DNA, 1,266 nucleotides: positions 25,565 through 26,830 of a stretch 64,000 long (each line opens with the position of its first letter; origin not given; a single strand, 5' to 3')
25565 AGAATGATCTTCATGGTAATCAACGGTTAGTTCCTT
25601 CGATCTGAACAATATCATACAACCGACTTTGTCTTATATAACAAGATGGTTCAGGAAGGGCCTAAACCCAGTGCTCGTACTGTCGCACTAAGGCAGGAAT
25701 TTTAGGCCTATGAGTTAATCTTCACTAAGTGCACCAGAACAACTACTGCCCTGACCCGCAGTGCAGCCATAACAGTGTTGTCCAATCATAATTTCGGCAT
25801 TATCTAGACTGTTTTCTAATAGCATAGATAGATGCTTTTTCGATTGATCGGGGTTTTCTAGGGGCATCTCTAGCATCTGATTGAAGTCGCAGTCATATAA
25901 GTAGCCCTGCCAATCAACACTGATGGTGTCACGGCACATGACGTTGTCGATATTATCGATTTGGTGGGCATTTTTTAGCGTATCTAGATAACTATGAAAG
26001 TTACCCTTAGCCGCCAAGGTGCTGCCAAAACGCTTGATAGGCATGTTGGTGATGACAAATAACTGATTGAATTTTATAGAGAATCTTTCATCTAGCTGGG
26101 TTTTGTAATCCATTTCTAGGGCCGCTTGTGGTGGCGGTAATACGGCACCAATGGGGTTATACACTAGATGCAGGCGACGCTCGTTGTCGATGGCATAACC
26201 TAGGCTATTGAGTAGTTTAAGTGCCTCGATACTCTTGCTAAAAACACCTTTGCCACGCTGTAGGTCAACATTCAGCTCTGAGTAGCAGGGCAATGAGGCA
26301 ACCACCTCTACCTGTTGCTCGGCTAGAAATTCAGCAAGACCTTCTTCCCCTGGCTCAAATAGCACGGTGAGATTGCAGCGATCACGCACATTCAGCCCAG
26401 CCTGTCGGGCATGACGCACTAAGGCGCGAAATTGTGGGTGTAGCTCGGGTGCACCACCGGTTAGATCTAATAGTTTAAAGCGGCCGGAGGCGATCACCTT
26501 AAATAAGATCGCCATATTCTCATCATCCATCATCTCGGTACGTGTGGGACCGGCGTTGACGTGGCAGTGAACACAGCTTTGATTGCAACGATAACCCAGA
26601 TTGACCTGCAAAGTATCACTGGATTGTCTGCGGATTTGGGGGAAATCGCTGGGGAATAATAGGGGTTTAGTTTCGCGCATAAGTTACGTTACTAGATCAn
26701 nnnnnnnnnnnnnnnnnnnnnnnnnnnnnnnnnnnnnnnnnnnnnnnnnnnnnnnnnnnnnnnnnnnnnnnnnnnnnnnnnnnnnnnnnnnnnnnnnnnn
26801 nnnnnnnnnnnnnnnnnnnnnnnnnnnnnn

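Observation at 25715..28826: ArsS-like radical SAM/Cys-rich protein co-transcribed with a DedA(TVP38)-FAD disulfide-reductase fusion, with no arsM nearby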

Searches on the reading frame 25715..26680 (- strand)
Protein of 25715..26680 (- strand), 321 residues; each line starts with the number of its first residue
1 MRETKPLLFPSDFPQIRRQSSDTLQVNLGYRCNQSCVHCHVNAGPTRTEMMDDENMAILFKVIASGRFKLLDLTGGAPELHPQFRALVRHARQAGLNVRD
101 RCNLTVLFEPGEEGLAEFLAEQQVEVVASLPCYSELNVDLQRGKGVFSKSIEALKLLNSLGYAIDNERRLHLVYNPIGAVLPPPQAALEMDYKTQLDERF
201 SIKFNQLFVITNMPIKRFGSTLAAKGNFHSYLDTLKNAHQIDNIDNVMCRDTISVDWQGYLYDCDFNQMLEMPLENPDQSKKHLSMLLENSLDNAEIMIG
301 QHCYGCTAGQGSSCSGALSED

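Call 3: search_protein_families(library=ncbifam, proteins=[window:25715-26680:-], max_evalue=0.001)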
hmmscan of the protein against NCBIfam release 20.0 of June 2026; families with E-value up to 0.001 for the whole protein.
window:25715-26680:- (321 aa): 26 families (the best 25 are shown)
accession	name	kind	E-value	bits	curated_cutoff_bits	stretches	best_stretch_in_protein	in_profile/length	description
TIGR04167.1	rSAM_SeCys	equivalog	1.3e-133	444.9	300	1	16-318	2-303/303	arsenosugar biosynthesis radical SAM (seleno)protein ArsS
NF045574.1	sacti_mat_StsB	exception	1.6e-10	40.4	625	1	30-161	104-232/466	StsB family radical SAM/SPASM domain sactipeptide maturase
TIGR03962.1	mycofact_rSAM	equivalog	8.5e-10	38.3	265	1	24-163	14-150/339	mycofactocin radical SAM maturase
TIGR04317.1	W_rSAM_matur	equivalog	1.2e-08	34.5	380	1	23-159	5-138/349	tungsten cofactor oxidoreductase radical SAM maturase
NF050035.1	rSAM_WgK_link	exception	5.8e-08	32.1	650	1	24-160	11-146/367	radical SAM/SPASM peptide maturase WgkB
TIGR04078.1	rSAM_yydG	equivalog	5.9e-08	32.5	300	1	23-79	2-59/309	YydG family radical SAM peptide epimerase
TIGR04055.1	rSAM_NirJ2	equivalog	7.6e-08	32.3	500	1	27-160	5-136/326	putative heme d1 biosynthesis radical SAM protein NirJ2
TIGR04053.2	TIGR04053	equivalog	2.5e-07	30.3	395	1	32-164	18-152/366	TIGR04053 family radical SAM/SPASM domain-containing protein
TIGR02668.1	moaA_archaeal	equivalog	3.7e-07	29.4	325.25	1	23-96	11-85/303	GTP 3',8-cyclase MoaA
TIGR02666.1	moaA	equivalog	5e-07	29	284.05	1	21-94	9-86/336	GTP 3',8-cyclase MoaA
TIGR04082.1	rSAM_for_selen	equivalog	6.4e-07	28.5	350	1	20-182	197-354/516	thio(seleno)oxazole modification radical SAM maturase SbtM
TIGR04051.1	rSAM_NirJ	equivalog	1.4e-06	27.5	515.45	1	27-159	7-137/354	heme d1 biosynthesis radical SAM protein NirJ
TIGR04546.1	rSAM_ahbC_deAc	equivalog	8.2e-06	24.8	650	1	10-153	27-168/390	12,18-didecarboxysiroheme deacetylase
TIGR04303.1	GeoRSP_rSAM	equivalog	8.9e-06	25.5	400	1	25-103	8-84/325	GeoRSP system radical SAM/SPASM protein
NF049973.1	radical_Rv1681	equivalog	1.3e-05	24.3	380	1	28-164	78-213/326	Rv1681 family radical SAM protein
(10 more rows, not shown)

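Call 4: search_protein_families(library=pfam, proteins=[window:25715-26680:-], max_evalue=0.001)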
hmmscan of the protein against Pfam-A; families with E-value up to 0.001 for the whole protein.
window:25715-26680:- (321 aa): 2 families
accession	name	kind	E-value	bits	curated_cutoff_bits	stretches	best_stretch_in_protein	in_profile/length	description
PF12345.13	DUF3641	-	9.2e-56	188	24.9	1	181-317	1-134/134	Protein of unknown function (DUF3641)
PF04055.27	Radical_SAM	-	5e-10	40.2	29.5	1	26-162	1-141/166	Radical SAM superfamily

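Call 11: find_homologous_proteins(query=window:25715-26680:-, max_evalue=1e-10)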
Query window:25715-26680:- (321 aa): 8000 proteins with E <= 1e-10 among 8000 candidates; the best 120 are listed.
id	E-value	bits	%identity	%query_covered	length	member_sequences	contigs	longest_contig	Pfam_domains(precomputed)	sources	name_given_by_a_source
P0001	2.6e-214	728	99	100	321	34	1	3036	PF04055.28,PF12345.14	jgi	-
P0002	5.6e-197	671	91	100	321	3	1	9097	PF04055.28,PF12345.14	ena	-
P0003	1.4e-188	644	87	100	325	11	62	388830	PF04055.28,PF12345.14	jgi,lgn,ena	jgi:radical SAM/Cys-rich protein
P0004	9.8e-186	634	86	100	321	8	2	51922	PF04055.28,PF12345.14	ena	-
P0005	1.2e-143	496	66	99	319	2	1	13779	PF04055.28,PF12345.14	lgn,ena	-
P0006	1.7e-143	496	67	99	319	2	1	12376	PF04055.28,PF12345.14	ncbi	-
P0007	3.2e-143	495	67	99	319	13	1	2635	PF04055.28,PF12345.14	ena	-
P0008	7.3e-140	484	66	99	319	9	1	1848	PF04055.28,PF12345.14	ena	-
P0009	1.5e-139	483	65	99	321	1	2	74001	PF04055.28,PF12345.14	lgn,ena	-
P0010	1.7e-139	483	65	99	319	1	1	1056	PF04055.28,PF12345.14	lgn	-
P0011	1.8e-139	482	66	99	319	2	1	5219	PF04055.28,PF12345.14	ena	-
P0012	2.9e-139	482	65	99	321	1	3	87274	PF04055.28,PF12345.14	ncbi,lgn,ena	-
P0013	1.2e-138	480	66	99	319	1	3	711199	PF04055.28,PF12345.14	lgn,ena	-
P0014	1.4e-138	480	65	99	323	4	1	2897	PF04055.28,PF12345.14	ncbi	-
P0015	1.5e-138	479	65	99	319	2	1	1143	PF04055.28,PF12345.14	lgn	-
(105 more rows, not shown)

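Call 14: find_related_loci(query=A1, collection=genome_contigs, flank=10000)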
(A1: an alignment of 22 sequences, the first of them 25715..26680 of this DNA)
Query A1 (321 aa) in genome_contigs; peptide patterns used: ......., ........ (x = any residue, [..] = any of these).
600 stretches matched a pattern (row limit reached: there are more); 598 encode a relative of the query (tblastn E <= 1e-3); the best 80 are kept; 80 distinct loci.
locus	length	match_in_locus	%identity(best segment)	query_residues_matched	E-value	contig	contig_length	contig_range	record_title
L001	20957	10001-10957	62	1-319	3e-139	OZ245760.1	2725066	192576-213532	MAG: Gammaproteobacteria bacterium isolate 234e41e1-4301-4e2d-89f2-9293ce644277 genome assembly, chromosome: 1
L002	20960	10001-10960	62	1-320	3e-139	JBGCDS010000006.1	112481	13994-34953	MAG: Gammaproteobacteria bacterium isolate SGMAG-67 contig6, whole genome shotgun sequence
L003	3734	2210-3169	62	1-320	1e-135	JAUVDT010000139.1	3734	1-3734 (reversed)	MAG: Gammaproteobacteria bacterium isolate CSMAG_304 CSMAG_304_k141_1090876_length_3734_cov_9.0000, whole genome shotgun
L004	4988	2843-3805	61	1-320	5e-133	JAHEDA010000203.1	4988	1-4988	MAG: Gammaproteobacteria bacterium isolate Ww185 NODE_53648_length_4988_cov_3.161701, whole genome shotgun sequence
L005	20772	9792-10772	61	1-318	7e-131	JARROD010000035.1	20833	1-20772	MAG: Exilibacterium sp. isolate Spart_141_MAG scaffold_179, whole genome shotgun sequence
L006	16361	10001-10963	59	1-314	4e-130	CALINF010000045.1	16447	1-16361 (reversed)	MAG: uncultured Halieaceae bacterium isolate N2_Bin_Bin_145_1 genome assembly, contig: c_000004903517, whole genome shot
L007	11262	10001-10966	60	1-321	8e-130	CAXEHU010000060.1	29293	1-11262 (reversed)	MAG TPA_asm: uncultured Curvibacter sp. isolate ERR598995_binner12_Refined_57 genome assembly, contig: ERZ842408.564022,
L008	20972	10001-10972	59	1-319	6e-130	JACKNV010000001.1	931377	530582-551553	MAG: Pseudomonadales bacterium isolate HK-STAS-PROT-153 HK-STAS-PROT-153_1, whole genome shotgun sequence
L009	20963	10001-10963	61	1-319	3e-129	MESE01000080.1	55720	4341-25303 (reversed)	MAG: Burkholderiales bacterium RIFCSPLOWO2_02_FULL_57_36 rifcsplowo2_02_scaffold_314, whole genome shotgun sequence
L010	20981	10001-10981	61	1-320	4e-129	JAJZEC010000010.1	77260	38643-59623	MAG: Proteobacteria bacterium isolate JA6.bin37 NODE_238_length_77260_cov_2.638767, whole genome shotgun sequence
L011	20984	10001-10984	60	1-319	2e-128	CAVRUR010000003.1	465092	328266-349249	MAG: uncultured beta proteobacterium isolate MFD02809.bin.2.82 genome assembly, contig: contig_119105, whole genome shot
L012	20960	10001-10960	60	1-319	2e-128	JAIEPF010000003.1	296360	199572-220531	MAG: Burkholderiales bacterium isolate co.spades.DASTOOL.1kb_167 c_000000445243, whole genome shotgun sequence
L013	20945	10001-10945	62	1-318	4e-128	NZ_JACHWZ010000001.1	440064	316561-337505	Microbulbifer rhizosphaerae strain CECT 8799 Ga0372436_01, whole genome shotgun sequence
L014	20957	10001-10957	62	1-319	4e-128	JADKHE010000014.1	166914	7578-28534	MAG: Candidatus Skiveiella danica isolate Skiv_18-Q3-R9-52_BAT3C.176 tig01148858-10-1666840, whole genome shotgun sequen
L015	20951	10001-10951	61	1-318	8e-128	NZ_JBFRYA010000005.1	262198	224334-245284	Zhongshania guokunii strain ZS6-22T NMDC70154489_5, whole genome shotgun sequence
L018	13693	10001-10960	60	1-319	2e-127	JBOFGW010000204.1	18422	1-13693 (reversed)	MAG: Burkholderiaceae bacterium isolate WFFMC_MAG_062 k139_2476993_flag=0_multi=5.5635_len=18422, whole genome shotgun s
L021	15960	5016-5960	59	1-318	3e-127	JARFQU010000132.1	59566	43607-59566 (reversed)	MAG: Halioglobus sp. isolate MAG_Ve_Sed_32 k141_709779, whole genome shotgun sequence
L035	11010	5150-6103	61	1-318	1e-125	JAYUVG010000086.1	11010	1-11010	MAG: Polaromonas sp. isolate GL124_DN_metabat_88_sub GL124_DN_metabat_88_sub_85, whole genome shotgun sequence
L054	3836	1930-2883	59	1-318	2e-126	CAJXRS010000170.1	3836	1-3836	MAG TPA_asm: uncultured Gammaproteobacteria bacterium isolate SRR3933241_bin.14_MetaBAT_v2.12.1_MAG genome assembly, con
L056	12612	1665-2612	60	1-318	8e-124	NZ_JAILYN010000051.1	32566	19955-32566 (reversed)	Marinobacterium arenosum strain CAU 1594 contig51, whole genome shotgun sequence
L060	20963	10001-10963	58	1-319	3e-123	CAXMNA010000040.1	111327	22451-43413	MAG: uncultured Gammaproteobacteria bacterium isolate 07C-BC-St02_bin.9.orig genome assembly, contig: k141_1215994, whol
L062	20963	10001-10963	59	1-320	2e-123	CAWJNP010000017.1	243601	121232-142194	MAG: uncultured beta proteobacterium isolate MFD02832.bin.2.128 genome assembly, contig: contig_21772, whole genome shot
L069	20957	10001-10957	59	1-318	5e-123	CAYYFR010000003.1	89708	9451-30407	MAG TPA_asm: uncultured Burkholderiales bacterium isolate SRP128246_co1_11 genome assembly, contig: NODE_160_length_8970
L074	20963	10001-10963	59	1-318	3e-122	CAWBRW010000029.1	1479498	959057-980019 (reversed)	MAG: uncultured beta proteobacterium isolate MFD00709.bin.1.205 genome assembly, contig: contig_8911, whole genome shotg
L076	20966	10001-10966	58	1-321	4e-122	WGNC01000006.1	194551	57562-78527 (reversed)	MAG: Thiobacillus sp. isolate RI_561 c_000000072131, whole genome shotgun sequence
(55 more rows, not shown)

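Call 18: search_protein_families(library=pfam, proteins=[L060:10947-11648:+, L021:6600-7262:+, L035:7482-8597:+, L076:3498-4097:+, L018:8954-9847:-, L054:965-1807:+, L008:8011-9945:+, L056:5617-7056:+, L021:8809-10044:+, L069:15660-16502:+], max_evalue=0.001)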
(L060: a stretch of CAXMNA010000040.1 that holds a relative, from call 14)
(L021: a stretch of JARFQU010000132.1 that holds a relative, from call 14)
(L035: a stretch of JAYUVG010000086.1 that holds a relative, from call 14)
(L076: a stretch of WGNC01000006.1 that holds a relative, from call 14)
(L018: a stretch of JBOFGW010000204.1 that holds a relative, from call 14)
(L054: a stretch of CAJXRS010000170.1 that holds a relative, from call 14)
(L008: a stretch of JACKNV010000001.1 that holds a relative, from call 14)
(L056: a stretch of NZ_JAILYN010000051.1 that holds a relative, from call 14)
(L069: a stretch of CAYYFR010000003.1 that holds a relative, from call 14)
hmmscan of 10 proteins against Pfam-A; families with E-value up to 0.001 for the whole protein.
L060:10947-11648:+ (233 aa): 1 family
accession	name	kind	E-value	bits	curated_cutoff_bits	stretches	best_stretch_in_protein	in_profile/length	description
PF00535.33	Glycos_transf_2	-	1.1e-14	55.1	23.3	1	12-99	1-93/168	Glycosyl transferase family 2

L021:6600-7262:+ (220 aa): 1 family
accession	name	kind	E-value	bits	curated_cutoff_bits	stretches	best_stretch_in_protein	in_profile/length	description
PF09837.15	DUF2064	-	6e-33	113.7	25.8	1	58-176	2-120/120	Uncharacterized protein conserved in bacteria (DUF2064)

L035:7482-8597:+ (371 aa): 11 families
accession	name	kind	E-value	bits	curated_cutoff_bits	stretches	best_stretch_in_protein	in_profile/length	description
PF13847.12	Methyltransf_31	-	2.4e-38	131.5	27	1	83-232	4-143/145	Methyltransferase domain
PF13649.12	Methyltransf_25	-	3.1e-20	73.1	27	1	86-189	1-97/97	Methyltransferase domain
PF08241.18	Methyltransf_11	-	1.4e-18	67.7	21.2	1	87-193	1-95/95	Methyltransferase domain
PF08242.18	Methyltransf_12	-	1.6e-16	61.2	30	1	87-190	1-97/98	Methyltransferase domain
PF01209.24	Ubie_methyltran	-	2.9e-14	53.4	20.1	1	82-192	47-150/233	ubiE/COQ5 methyltransferase family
PF13489.12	Methyltransf_23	-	8.3e-12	45.6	27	1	83-234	23-158/164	Methyltransferase domain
PF01135.25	PCMT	-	2.2e-05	24.7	20.3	1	82-126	73-117/210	Protein-L-isoaspartate(D-aspartate) O-methyltransferase (PCMT)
PF24675.1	NpmA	-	9.7e-05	22.2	60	1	86-151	27-91/214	16S rRNA (adenine(1408)-N(1))-methyltransferase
PF01728.25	FtsJ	-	0.00012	22.5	24.1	1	83-175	22-110/181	FtsJ-like methyltransferase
PF06325.19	PrmA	-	0.00014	21.9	22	1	83-200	162-265/296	Ribosomal protein L11 methyltransferase (PrmA)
PF20922.3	Anamorsin_N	-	0.00015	21.9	27.1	1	146-197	39-91/163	Anamorsin, N-terminal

L076:3498-4097:+ (199 aa): 3 families
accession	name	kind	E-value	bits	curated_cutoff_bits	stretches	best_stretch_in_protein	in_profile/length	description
PF04542.20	Sigma70_r2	-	2.5e-16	59.7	24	1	17-82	3-70/71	Sigma-70 region 2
PF08281.18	Sigma70_r4_2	-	5.7e-10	39.1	25.7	1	130-181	3-54/54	Sigma-70, region 4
PF22029.2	PhyR_sigma2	-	4e-05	24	27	1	23-67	8-52/55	Sigma2 domain of PhyR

L018:8954-9847:- (297 aa): 1 family
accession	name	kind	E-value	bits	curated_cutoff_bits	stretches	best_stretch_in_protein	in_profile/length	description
PF01048.26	PNP_UDP_1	-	1.6e-44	152.5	25.1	1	13-255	2-233/233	Phosphorylase superfamily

L054:965-1807:+ (280 aa): 3 families
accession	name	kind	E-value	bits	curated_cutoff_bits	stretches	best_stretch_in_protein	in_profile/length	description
PF00005.33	ABC_tran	-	6.1e-31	108.3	25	1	45-200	1-136/137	ABC transporter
PF13304.12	AAA_21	-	5.8e-12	46.7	27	2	112-231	176-300/304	AAA domain, putative AbiEii toxin, Type IV TA system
PF02463.25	SMC_N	-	1.3e-06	28.4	40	1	54-239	23-207/220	RecF/RecN/SMC N terminal domain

L008:8011-9945:+ (644 aa): 2 families
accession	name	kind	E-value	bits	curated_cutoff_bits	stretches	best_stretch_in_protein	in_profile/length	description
PF01464.25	SLT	-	7.2e-28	96.9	21.3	1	485-594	3-110/117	Transglycosylase SLT domain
PF14718.12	SLT_L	-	5e-15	55.9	25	1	406-473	2-68/68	Soluble lytic murein transglycosylase L domain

L056:5617-7056:+ (479 aa): 0 families

L021:8809-10044:+ (411 aa): 3 families
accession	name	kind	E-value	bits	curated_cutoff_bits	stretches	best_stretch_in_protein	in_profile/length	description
PF02770.24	Acyl-CoA_dh_M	-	3e-20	72.6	33.3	1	133-228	1-96/97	Acyl-CoA dehydrogenase, middle domain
PF00441.29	Acyl-CoA_dh_1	-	7.1e-13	49.4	22.4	1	241-405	1-150/150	Acyl-CoA dehydrogenase, C-terminal domain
PF02771.21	Acyl-CoA_dh_N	-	1.3e-08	35.7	22.9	1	41-129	25-113/113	Acyl-CoA dehydrogenase, N-terminal domain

L069:15660-16502:+ (280 aa): 1 family
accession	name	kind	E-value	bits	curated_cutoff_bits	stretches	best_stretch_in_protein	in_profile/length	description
PF04784.19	DUF547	-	2e-24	86.4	27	1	81-194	2-125/125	Protein of unknown function, DUF547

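Call 22: search_protein_families(library=ncbifam, proteins=[L060:10947-11648:+, L021:6600-7262:+, L035:7482-8597:+, L018:8954-9847:-, L069:15660-16502:+, L056:5617-7056:+, L074:16350-17081:+, L062:10872-11963:+], max_evalue=0.00001)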
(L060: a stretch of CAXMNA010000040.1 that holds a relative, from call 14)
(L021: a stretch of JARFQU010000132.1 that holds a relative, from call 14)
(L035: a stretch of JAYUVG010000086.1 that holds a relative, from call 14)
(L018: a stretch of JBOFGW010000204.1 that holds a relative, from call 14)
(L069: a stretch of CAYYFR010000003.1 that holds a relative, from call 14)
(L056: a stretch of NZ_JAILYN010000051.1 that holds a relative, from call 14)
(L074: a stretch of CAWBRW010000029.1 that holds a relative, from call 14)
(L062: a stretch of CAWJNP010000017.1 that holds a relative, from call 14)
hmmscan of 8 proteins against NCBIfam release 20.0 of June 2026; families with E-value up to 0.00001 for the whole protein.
L060:10947-11648:+ (233 aa): 4 families
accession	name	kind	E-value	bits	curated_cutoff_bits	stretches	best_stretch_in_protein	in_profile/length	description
TIGR04283.1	glyco_like_mftF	equivalog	9.3e-71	237.9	182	1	12-228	2-221/221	TIGR04283 family arsenosugar biosynthesis glycosyltransferase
NF007482.0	PRK10073.1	equivalog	4.1e-08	32.6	423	1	7-104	4-105/334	glycosyltransferase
TIGR03965.1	mycofact_glyco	equivalog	1.1e-06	27.8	280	1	5-95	70-165/467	mycofactocin biosynthesis glycosyltransferase MftF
TIGR03937.1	PgaC_IcaA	equivalog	1.2e-06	27.8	422.3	1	5-98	41-139/407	poly-beta-1,6-N-acetyl-D-glucosamine synthase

L021:6600-7262:+ (220 aa): 2 families
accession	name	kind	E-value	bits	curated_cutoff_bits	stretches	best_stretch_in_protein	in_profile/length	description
TIGR04282.1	glyco_like_cofC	hypoth_equivalog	2.7e-58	196.9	134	1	21-209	1-189/189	TIGR04282 family arsenosugar biosynthesis glycosyltransferase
TIGR03552.1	F420_cofC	equivalog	2e-09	37.3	105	1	32-215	11-190/196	2-phospho-L-lactate guanylyltransferase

L035:7482-8597:+ (371 aa): 25 families
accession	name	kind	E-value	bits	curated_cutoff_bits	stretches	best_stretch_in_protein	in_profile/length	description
NF008823.0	PRK11873.1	subfamily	1.7e-49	168.7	263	1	20-251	5-239/272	arsenite methyltransferase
NF040538.1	methyl_ArsM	equivalog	3e-42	145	500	2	24-149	3-128/356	arsinothricin biosynthesis methyltransferase ArsM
NF041537.1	ArsM_AhpD_UU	exception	2.1e-31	109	510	1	64-243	56-230/345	arsenite methyltransferase/AhpD domain selenoprotein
NF041536.1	ArsM_DUF2284_UU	exception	1.3e-29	102.9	575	1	65-244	57-231/459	arsenite methyltransferase/DUF2284 domain selenoprotein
NF047649.1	MTase_UXPK_star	exception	1.3e-28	99.8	460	1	58-237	51-225/283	methyltransferase/UXPK-star double selenoprotein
NF038099.1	AsSugarArsM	exception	1.1e-23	84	400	1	36-324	13-299/321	arsenosugar biosynthesis arsenite methyltransferase ArsM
NF045667.1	MTase_DVU1556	equivalog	5.2e-23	81.6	155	1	82-243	22-167/213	DVU_1556 family methyltransferase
NF040539.1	AST_met_ArsM_2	exception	5.6e-19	69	240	1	85-237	59-207/262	putative arsinothricin biosynthesis methyltransferase ArsM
TIGR02072.1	BioC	equivalog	3.2e-14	53.3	184.95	1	85-198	37-137/244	malonyl-ACP O-methyltransferase BioC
NF043040.1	corrin_prot_MT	hypoth_equivalog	6.9e-13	48.5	180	1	83-196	42-150/216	corrinoid protein-associated methyltransferase CpaM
TIGR01983.1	UbiG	equivalog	1e-12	47.8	102.95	1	81-196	48-154/228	bifunctional 2-polyprenyl-6-hydroxyphenol methylase/3-demethylubiquinol 3-O-methyltransferase UbiG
NF001244.0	PRK00216.1-5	equivalog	1.6e-11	44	216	1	85-197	51-157/236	bifunctional demethylmenaquinone methyltransferase/2-methoxy-6-polyprenyl-1,4-benzoquinol methylase UbiE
TIGR02752.1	MenG_heptapren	equivalog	2.1e-11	43.8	419.85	1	83-191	46-147/231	demethylmenaquinone methyltransferase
NF001243.0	PRK00216.1-4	equivalog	2.2e-11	43.5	235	1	83-190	48-148/237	demethylmenaquinone methyltransferase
NF001240.0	PRK00216.1-1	equivalog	9.5e-10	37.9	378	1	82-191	63-166/251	bifunctional demethylmenaquinone methyltransferase/2-methoxy-6-polyprenyl-1,4-benzoquinol methylase UbiE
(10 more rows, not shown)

L018:8954-9847:- (297 aa): 11 families
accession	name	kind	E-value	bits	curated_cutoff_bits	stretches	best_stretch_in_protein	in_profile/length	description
NF005657.0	PRK07432.1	equivalog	4.8e-125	416.5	453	1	11-297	4-290/291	S-methyl-5'-thioadenosine phosphorylase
NF006492.0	PRK08931.1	equivalog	7.6e-105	350.5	437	1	12-295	5-287/291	S-methyl-5'-thioadenosine phosphorylase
TIGR01694.1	MTAP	equivalog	5.5e-96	320.6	274.85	1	13-255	2-239/240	S-methyl-5'-thioadenosine phosphorylase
NF006334.0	PRK08564.1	equivalog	5.2e-90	301.2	382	1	12-274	9-266/267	S-methyl-5'-thioadenosine phosphorylase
NF005876.0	PRK07823.1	equivalog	8.1e-77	257.9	306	1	11-267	6-257/267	S-methyl-5'-thioadenosine phosphorylase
NF006599.0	PRK09136.1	equivalog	1.5e-61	207.8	223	1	11-257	2-243/247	S-methyl-5'-thioinosine phosphorylase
NF006054.0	PRK08202.1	equivalog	3.2e-21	76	218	1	13-256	26-273/274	purine-nucleoside phosphorylase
TIGR01697.1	PNPH-PUNA-XAPA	subfamily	7.1e-19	68.1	197.1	1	44-254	41-246/247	inosine/guanosine/xanthosine phosphorylase family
TIGR01700.1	PNPH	equivalog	7.8e-15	55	293.35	1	43-229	40-224/249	purine nucleoside phosphorylase I, inosine and guanosine-specific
TIGR01698.1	PUNP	equivalog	8.4e-13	48.3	302.6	1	45-220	42-211/245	purine-nucleoside phosphorylase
TIGR01699.1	XAPA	equivalog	7.7e-10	38.7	370.9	1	44-220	41-214/248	xanthosine phosphorylase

L069:15660-16502:+ (280 aa): 0 families

L056:5617-7056:+ (479 aa): 1 family
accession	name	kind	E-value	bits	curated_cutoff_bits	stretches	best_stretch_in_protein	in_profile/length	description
TIGR00813.1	sss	superfamily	4.4e-08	32.6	184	1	64-214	15-168/411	sodium/solute symporter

L074:16350-17081:+ (243 aa): 0 families

L062:10872-11963:+ (363 aa): 0 families

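Call 23: search_protein_families(library=pfam, proteins=[L074:16350-17081:+, L062:10872-11963:+], max_evalue=0.0001)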
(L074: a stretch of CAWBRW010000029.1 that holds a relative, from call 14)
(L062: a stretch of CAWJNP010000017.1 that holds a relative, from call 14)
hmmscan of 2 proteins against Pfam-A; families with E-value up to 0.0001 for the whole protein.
L074:16350-17081:+ (243 aa): 1 family
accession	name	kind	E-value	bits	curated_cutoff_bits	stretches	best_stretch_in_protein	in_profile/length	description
PF11249.13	DUF3047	-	3.2e-59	200.2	27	1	39-239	2-198/198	Protein of unknown function (DUF3047)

L062:10872-11963:+ (363 aa): 0 families
